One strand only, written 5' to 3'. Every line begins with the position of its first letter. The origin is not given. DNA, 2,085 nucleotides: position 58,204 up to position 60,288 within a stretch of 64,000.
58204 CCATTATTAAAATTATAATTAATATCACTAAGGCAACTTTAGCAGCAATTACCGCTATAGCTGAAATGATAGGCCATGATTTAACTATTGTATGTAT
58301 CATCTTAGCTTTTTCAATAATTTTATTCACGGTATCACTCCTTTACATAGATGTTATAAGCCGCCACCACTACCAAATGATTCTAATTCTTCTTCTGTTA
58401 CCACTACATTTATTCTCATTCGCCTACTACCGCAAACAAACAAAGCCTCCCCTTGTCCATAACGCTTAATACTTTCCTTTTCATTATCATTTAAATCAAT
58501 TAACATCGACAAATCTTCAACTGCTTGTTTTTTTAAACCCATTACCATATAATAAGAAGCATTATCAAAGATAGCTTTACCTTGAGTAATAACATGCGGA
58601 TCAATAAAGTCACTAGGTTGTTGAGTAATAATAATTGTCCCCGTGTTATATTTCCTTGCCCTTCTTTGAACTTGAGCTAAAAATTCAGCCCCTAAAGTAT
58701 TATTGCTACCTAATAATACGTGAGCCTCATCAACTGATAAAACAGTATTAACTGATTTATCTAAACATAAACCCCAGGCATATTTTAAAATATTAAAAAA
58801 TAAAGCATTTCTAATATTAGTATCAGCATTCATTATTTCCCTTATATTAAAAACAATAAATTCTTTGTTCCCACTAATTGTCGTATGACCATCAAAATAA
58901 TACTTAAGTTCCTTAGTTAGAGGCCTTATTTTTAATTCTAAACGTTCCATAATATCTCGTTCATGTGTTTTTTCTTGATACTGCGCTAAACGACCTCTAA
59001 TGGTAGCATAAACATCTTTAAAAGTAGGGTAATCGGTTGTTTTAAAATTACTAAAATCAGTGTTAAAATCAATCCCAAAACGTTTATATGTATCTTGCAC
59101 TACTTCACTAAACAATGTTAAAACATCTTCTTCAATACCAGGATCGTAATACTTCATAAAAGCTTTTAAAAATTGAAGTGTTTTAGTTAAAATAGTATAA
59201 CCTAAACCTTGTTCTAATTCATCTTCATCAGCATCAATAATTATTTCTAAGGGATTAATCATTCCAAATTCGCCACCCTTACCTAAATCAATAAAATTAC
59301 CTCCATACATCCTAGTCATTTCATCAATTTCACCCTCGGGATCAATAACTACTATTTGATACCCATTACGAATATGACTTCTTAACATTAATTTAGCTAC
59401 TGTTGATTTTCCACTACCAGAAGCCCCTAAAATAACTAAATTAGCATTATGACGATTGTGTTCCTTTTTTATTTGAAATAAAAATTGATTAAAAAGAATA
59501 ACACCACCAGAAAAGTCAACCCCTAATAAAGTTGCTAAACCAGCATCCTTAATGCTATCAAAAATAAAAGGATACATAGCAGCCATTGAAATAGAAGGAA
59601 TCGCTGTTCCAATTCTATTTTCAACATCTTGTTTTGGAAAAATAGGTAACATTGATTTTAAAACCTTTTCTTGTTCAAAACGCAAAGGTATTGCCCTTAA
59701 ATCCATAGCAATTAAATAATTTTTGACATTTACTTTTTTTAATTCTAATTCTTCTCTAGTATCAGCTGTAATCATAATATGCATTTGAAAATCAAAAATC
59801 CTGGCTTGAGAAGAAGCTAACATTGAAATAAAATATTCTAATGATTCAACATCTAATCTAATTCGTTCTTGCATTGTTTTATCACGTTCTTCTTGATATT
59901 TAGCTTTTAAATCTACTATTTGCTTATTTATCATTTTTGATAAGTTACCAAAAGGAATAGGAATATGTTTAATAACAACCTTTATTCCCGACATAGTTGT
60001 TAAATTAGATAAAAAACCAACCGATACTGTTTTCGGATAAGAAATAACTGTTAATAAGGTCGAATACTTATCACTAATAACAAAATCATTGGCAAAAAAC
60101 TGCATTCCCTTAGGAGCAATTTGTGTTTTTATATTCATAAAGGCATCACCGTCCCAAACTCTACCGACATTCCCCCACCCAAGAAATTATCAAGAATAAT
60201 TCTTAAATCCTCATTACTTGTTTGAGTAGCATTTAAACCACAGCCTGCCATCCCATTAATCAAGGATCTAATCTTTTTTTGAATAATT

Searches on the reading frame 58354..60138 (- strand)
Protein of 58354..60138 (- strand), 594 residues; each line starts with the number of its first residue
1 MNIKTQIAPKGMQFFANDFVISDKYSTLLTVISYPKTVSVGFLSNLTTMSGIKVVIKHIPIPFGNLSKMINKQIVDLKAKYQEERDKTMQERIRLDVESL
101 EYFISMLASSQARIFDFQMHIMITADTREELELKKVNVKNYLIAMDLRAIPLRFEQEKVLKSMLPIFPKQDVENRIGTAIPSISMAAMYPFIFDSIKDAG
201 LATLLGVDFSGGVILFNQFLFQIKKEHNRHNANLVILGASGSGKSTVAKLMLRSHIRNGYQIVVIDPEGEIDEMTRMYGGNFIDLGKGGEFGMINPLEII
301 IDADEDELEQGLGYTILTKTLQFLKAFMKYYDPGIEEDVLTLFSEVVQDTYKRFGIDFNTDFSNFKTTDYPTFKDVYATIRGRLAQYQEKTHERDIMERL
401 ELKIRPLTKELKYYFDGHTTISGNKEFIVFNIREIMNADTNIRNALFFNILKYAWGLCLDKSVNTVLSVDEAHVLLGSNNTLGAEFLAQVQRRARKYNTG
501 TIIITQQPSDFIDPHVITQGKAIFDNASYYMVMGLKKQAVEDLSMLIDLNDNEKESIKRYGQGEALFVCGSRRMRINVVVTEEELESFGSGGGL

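Call 14: search_protein_families(library=pfam, proteins=[window:58354-60138:-], max_evalue=0.001)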
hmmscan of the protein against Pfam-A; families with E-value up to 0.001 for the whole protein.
window:58354-60138:- (594 aa): 7 families
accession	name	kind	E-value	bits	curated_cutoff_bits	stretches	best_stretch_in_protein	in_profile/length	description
PF19044.6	P-loop_TraG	-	2.6e-15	56.4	25.8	1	226-557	24-342/413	TraG P-loop domain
PF12846.13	AAA_10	-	2.1e-11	43.9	27.5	2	446-567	222-339/362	AAA-like domain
PF01935.23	DUF87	-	4.5e-09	37.2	23.2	1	228-280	23-74/220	Helicase HerA, central domain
PF20720.3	nSTAND3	-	1.9e-06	28.1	27.2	1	226-273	12-59/155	Novel STAND NTPase 3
PF13401.12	AAA_22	-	0.00012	22.9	27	0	230-265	4-39/130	AAA domain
PF01580.24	FtsK_SpoIIIE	-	0.00033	20.6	24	0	226-268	38-80/221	FtsK/SpoIIIE family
PF05872.18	HerA_C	-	0.00098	18.3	22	0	465-566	259-360/502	Helicase HerA-like C-terminal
